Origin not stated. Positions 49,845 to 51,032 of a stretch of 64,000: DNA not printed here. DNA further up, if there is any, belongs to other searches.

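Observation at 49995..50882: Sigma-70-family factor embedded among virion-module genes, followed by three small genes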

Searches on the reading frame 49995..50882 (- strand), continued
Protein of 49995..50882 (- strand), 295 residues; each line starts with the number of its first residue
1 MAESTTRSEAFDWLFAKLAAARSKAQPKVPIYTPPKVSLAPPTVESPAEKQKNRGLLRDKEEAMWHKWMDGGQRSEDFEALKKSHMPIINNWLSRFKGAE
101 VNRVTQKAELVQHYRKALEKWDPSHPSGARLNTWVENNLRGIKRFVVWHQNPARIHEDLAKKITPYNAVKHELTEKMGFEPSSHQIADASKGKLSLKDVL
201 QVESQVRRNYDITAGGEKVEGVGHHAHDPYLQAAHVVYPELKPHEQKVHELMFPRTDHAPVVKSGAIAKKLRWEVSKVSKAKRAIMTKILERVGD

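Call 27: fold_search(model_id=the predicted structure, library=pdb)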
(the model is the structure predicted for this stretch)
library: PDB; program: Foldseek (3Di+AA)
matches with E <= 10: 307; with E <= 0.001: 135
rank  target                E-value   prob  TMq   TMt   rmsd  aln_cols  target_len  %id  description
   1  9a7s_A                1.2e-07  1.00  0.30  0.34  15.7       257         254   16  Integrative model of RPSD-RPOB by crosslinking MS and deep learning (released 2024-09-18)
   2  9a58_A                3.0e-07  1.00  0.29  0.24  25.4       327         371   16  Integrative model of SIGA-RPOC by crosslinking MS and deep learning (released 2024-09-18)
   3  6ccv_F                3.5e-07  1.00  0.24  0.23  19.6       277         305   17  Crystal structure of a Mycobacterium smegmatis RNA polymerase transcription initiation complex with inhibitor Rifampic (released 2018-08-15)
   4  5tw1_F                7.5e-07  1.00  0.24  0.23  19.6       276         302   17  Crystal structure of a Mycobacterium smegmatis transcription initiation complex with RbpA (released 2017-01-18)
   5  9e87_F                8.3e-07  1.00  0.24  0.24  18.9       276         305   17  De Novo Mycobacterium tuberculosis transcription initiation pre-RPO promoter complex with open Beta' clamp (RNA Polyme (released 2025-10-01)
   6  9a50_A                8.7e-07  1.00  0.29  0.33  20.4       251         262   15  Integrative model of RPSB-RPOC by crosslinking MS and deep learning (released 2024-09-18)
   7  8r3m_F                1.0e-06  1.00  0.23  0.22  19.9       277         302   16  Mycobacterium smegnatis RNA polymerase transcription initiation complex with SigmaA, RbpA, HelD N-terminal, CO and PCh (released 2024-10-02)
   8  7p5x_AF               1.0e-06  1.00  0.20  0.19  20.1       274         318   16  Mycobacterial RNAP with transcriptional activator PafBC (released 2021-12-22)
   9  5vi8_F                1.2e-06  1.00  0.24  0.22  26.9       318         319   19  Structure of a mycobacterium smegmatis transcription initiation complex with an upstream-fork promoter fragment (released 2017-04-26)
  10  9fjp_f                1.3e-06  1.00  0.24  0.24  19.5       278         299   16  Cryo-EM structure of Mycobacterium tuberculosis sigma-B RNA polymerase bound to -10 promoter element ssDNA oligo (released 2025-04-02)
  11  6dcf_F                1.4e-06  1.00  0.26  0.26  23.6       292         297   17  Crystal structure of a Mycobacterium smegmatis transcription initiation complex with Rifampicin-resistant RNA polymera (released 2018-09-05)
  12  4g7h_F                1.4e-06  1.00  0.25  0.22  19.3       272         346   15  Crystal structure of Thermus thermophilus transcription initiation complex (released 2012-10-31)
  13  5ipl_F                1.5e-06  1.00  0.29  0.31  19.8       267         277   15  SigmaS-transcription initiation complex with 4-nt nascent RNA (released 2016-03-30)
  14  8dy9_F                1.6e-06  1.00  0.27  0.26  21.7       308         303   15  Streptomyces venezuelae RNAP unconstrained open promoter complex with WhiA and WhiB transcription factors (released 2023-03-01)
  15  6xl5_F                1.6e-06  1.00  0.24  0.16  28.0       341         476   15  Cryo-EM structure of EcmrR-RNAP-promoter open complex (EcmrR-RPo) (released 2021-04-07)
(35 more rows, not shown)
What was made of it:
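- On Sigma-70 family: Foldseek alignments cover whole sigma chains (call 27).
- Checked: The Foldseek top 50 are all sigma factors, with E down to 1e-7 over 230-340 aligned columns (call 27).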

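Call 28: get_annotated_region(hit=H1, flank=12000)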
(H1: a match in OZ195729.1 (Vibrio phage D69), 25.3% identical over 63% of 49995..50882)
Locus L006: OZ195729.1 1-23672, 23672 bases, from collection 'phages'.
description: Vibrio phage D69 genome assembly, chromosome: VPD69_1.
organism: Vibrio phage D69 (NCBI taxid 3105312)
taxonomy: Viruses
host: -; source: Seawater and oysters mix; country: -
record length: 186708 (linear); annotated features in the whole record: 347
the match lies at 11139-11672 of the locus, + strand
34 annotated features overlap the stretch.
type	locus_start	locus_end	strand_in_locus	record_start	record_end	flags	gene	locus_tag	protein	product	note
CDS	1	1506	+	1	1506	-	-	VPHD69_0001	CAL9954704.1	terminase large subunit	-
CDS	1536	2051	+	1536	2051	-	-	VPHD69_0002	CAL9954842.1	hypothetical protein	-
CDS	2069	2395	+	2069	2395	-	-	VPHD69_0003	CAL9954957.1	hypothetical protein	-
CDS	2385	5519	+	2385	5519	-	-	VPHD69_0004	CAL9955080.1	hypothetical protein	-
CDS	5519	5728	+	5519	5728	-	-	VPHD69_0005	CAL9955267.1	hypothetical protein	-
CDS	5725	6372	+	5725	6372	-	-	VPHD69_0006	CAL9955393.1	hypothetical protein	-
CDS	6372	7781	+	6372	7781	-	-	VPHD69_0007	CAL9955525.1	hypothetical protein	-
CDS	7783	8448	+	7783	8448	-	-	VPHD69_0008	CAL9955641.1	hypothetical protein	-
CDS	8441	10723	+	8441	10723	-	-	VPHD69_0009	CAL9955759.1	hypothetical protein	-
CDS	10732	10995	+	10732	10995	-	-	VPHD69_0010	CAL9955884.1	hypothetical protein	-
CDS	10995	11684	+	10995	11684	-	-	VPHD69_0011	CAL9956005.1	hypothetical protein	-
CDS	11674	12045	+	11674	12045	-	-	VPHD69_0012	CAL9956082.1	hypothetical protein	-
CDS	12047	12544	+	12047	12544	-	-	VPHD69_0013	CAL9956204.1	hypothetical protein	-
CDS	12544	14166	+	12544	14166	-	-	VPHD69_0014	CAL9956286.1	hypothetical protein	-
CDS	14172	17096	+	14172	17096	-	-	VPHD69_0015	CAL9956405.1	hypothetical protein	-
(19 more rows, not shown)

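Call 54: search_protein_families(library=phrogs, proteins=[L001:338-3613:+, L002:452-3817:+, L004:881-4447:+, L001:5460-8702:+, L002:5409-8585:+, L004:6033-8858:+, L005:2411-5137:+, L001:3823-5460:+, L002:4026-5405:+, L006:6372-7781:+], max_evalue=0.1)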
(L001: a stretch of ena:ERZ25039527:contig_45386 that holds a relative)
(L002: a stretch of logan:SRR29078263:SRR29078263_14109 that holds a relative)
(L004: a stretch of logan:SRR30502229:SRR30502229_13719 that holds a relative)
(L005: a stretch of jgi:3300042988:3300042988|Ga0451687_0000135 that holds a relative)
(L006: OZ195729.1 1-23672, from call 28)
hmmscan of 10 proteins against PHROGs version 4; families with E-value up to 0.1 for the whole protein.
L001:338-3613:+ (1091 aa): 2 families
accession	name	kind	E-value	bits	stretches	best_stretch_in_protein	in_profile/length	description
phrog_22636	-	unknown function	0.034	15.4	0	573-603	56-86/98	-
phrog_31158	-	unknown function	0.048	14.3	0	904-966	88-150/224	-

L002:452-3817:+ (1121 aa): 0 families

L004:881-4447:+ (1188 aa): 0 families

L001:5460-8702:+ (1080 aa): 0 families

L002:5409-8585:+ (1058 aa): 1 family
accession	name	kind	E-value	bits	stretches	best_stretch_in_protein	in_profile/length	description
phrog_24075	-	unknown function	0.011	16.9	1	918-947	26-55/85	-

L004:6033-8858:+ (941 aa): 0 families

L005:2411-5137:+ (908 aa): 0 families

L001:3823-5460:+ (545 aa): 0 families

L002:4026-5405:+ (459 aa): 0 families

L006:6372-7781:+ (469 aa): 6 families
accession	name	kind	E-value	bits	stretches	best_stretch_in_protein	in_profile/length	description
phrog_694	-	tail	0.00038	19.9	1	278-342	334-398/851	baseplate hub and tail lysozyme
phrog_7334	-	unknown function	0.0034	16.5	1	255-344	17-111/1078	-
phrog_4200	-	tail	0.0053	16.3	1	275-441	494-671/732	tail length tape measure protein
phrog_29863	-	unknown function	0.012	17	1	112-140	72-100/101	-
phrog_3779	-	tail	0.035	13.1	1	281-367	76-162/1225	tail length tape measure protein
phrog_21157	-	tail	0.065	12.6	0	276-344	543-608/782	minor tail protein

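Call 55: search_protein_families(library=pfam, proteins=[L001:338-3613:+, L002:452-3817:+, L004:881-4447:+, L001:5460-8702:+, L002:5409-8585:+, L004:6033-8858:+, L006:8441-10723:+, L006:2385-5519:+, L002:4026-5405:+, L006:6372-7781:+], max_evalue=0.1)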
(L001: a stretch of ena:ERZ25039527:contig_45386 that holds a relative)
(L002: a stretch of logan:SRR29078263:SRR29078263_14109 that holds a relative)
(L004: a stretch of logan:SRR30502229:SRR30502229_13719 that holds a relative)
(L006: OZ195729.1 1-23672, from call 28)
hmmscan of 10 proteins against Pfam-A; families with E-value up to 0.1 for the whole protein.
L001:338-3613:+ (1091 aa): 2 families
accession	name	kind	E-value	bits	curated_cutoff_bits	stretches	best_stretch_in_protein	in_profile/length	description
PF04539.22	Sigma70_r3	-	0.03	14.9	25.3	0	966-993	11-38/78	Sigma-70 region 3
PF18495.6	VbhA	-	0.077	13.4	25.9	0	380-398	25-43/47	Antitoxin VbhA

L002:452-3817:+ (1121 aa): 1 family
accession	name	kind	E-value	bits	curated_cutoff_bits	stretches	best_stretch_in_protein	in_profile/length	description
PF24040.1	DUF7349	-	0.03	14.5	27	1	382-404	14-36/50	Domain of unknown function (DUF7349)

L004:881-4447:+ (1188 aa): 1 family
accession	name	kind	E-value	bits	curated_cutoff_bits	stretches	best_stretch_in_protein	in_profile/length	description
PF04513.17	Baculo_PEP_C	-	0.08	13.4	38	0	923-991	16-83/140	Baculovirus polyhedron envelope protein, PEP, C terminus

L001:5460-8702:+ (1080 aa): 0 families

L002:5409-8585:+ (1058 aa): 0 families

L004:6033-8858:+ (941 aa): 1 family
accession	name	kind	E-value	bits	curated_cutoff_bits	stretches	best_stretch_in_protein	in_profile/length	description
PF11452.13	DUF3000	-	0.097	12.6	25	0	212-251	73-112/175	Protein of unknown function (DUF3000)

L006:8441-10723:+ (760 aa): 0 families

L006:2385-5519:+ (1044 aa): 0 families

L002:4026-5405:+ (459 aa): 0 families

L006:6372-7781:+ (469 aa): 1 family
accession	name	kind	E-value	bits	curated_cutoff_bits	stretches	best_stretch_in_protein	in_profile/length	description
PF04513.17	Baculo_PEP_C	-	0.0058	17.1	38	1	281-341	33-90/140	Baculovirus polyhedron envelope protein, PEP, C terminus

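Call 60: find_encoding_contigs(protein=P0030, flank=8000, max_places=1)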
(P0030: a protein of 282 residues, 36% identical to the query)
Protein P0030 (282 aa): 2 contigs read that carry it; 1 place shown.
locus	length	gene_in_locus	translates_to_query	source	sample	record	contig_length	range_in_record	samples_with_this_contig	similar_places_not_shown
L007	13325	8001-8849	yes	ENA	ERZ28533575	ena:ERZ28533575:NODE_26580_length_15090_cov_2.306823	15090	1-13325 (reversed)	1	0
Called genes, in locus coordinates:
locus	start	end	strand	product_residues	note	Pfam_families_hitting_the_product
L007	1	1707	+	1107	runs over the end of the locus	-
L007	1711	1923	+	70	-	-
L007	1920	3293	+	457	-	-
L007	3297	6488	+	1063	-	-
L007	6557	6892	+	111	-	-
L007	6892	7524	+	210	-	-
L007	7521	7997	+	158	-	-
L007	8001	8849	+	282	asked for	-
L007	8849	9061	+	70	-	-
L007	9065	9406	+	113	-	-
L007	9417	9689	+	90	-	-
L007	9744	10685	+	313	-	-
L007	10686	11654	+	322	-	-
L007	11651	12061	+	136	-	-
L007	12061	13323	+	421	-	?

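Call 61: find_encoding_contigs(protein=P0031, flank=8000, max_places=1)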
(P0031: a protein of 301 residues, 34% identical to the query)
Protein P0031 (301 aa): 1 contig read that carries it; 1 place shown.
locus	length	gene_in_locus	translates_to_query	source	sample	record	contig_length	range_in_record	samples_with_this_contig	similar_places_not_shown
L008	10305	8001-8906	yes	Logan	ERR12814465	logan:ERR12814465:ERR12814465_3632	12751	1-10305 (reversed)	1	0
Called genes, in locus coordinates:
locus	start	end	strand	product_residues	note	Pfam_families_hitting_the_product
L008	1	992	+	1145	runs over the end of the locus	?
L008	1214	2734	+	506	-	-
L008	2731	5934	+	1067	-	-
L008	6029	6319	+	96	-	-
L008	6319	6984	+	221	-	-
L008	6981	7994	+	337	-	-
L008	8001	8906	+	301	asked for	-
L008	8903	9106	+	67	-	-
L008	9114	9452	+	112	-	-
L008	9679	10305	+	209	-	?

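Call 62: find_encoding_contigs(protein=P0027, flank=8000, max_places=1)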
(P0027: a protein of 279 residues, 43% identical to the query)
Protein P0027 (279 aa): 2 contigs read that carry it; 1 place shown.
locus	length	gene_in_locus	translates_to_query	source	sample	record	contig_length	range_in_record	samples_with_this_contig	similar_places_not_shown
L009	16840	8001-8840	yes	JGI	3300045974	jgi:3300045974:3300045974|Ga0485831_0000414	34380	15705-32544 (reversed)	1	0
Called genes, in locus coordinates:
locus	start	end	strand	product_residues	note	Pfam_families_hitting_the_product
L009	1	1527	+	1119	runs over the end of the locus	-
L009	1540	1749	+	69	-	-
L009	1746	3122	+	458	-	-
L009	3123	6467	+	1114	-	-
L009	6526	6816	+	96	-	-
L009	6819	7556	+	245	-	-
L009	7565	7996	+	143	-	-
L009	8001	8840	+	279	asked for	PF04539:Sigma70_r3 (faint)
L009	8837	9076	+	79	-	-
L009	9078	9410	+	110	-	-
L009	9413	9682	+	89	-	-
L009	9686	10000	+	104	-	-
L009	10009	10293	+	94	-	-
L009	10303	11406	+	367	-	-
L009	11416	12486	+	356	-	-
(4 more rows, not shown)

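Call 88: find_related_loci(query=A1, collection=viral_contigs, flank=7000)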
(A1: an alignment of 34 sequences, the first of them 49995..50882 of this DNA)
Query A1 (295 aa) in viral_contigs; peptide patterns used: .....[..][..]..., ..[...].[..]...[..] (x = any residue, [..] = any of these).
149 stretches matched a pattern; 4 encode a relative of the query (tblastn E <= 1e-3); 4 distinct loci.
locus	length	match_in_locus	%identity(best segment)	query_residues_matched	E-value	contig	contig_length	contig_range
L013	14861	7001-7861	43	7-295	2e-61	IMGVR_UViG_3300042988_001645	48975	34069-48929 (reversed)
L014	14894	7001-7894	40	1-289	3e-65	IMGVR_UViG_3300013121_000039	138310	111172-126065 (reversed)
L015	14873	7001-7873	32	7-294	1e-35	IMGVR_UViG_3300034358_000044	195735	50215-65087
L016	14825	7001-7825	33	1-289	9e-34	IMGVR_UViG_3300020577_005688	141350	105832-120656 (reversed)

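Call 102: search_protein_representatives(alignment_id=A1)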
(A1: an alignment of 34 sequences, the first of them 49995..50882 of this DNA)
Query: 34 sequences, 299 profile positions. Proteins with E-value up to 0.001 (for the whole library): 5625; up to 1e-10: 1247; up to 1e-30: 272. The best 150 are listed.
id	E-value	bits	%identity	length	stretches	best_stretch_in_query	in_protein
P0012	1.4e-128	445.0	-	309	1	1-299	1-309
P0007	1.2e-122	425.4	-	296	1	6-299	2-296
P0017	1.8e-118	411.8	-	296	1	1-299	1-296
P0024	4.3e-113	394.1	-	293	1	3-299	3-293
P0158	6.2e-104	364.0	-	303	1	1-297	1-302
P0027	1.5e-101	356.2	-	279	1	1-297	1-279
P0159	2.8e-96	338.9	-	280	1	1-299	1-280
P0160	5.6e-95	334.6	-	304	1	7-298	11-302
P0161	2.0e-89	316.4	-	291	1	1-299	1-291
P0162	2.2e-88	313.0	-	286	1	1-296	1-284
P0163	8.1e-87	307.9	-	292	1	1-298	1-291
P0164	5.4e-84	298.6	-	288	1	1-298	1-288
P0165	4.3e-81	289.1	-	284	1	1-298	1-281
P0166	1.5e-79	284.0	-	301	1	1-296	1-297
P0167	3.2e-77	276.3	-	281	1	1-297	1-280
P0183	4.7e-52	193.7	-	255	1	51-297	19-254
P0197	1.1e-47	179.4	-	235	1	55-296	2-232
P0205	1.4e-45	172.4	-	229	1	59-297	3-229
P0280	2.4e-38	148.7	-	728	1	60-296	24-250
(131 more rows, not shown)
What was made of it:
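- All three domains and the 3.2 linker are retained across 272 or more clusters (call 102).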

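Call 103: find_encoding_contigs(protein=P0197, flank=8000, max_places=1)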
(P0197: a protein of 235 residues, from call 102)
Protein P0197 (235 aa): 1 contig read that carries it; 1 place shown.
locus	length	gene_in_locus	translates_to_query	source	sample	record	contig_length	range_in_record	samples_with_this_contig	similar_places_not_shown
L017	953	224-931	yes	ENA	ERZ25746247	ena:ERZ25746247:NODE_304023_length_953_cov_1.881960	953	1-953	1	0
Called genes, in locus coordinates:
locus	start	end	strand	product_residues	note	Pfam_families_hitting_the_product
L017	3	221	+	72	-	?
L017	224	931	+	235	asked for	PF04539:Sigma70_r3 (weak)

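Call 104: find_encoding_contigs(protein=P0280, flank=8000, max_places=1)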
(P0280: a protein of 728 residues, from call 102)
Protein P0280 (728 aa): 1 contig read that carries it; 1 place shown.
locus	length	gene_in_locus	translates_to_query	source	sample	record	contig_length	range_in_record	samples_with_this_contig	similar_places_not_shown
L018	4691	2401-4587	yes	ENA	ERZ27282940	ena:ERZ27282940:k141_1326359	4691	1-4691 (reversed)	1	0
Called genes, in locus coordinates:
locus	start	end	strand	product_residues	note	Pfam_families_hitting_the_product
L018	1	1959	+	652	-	?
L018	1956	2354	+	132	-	-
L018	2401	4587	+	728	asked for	PF04539:Sigma70_r3 (weak), PF04383:KilA-N (weak)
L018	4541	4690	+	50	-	?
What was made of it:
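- Tried and rejected: The contigs were too short (calls 103, 104).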
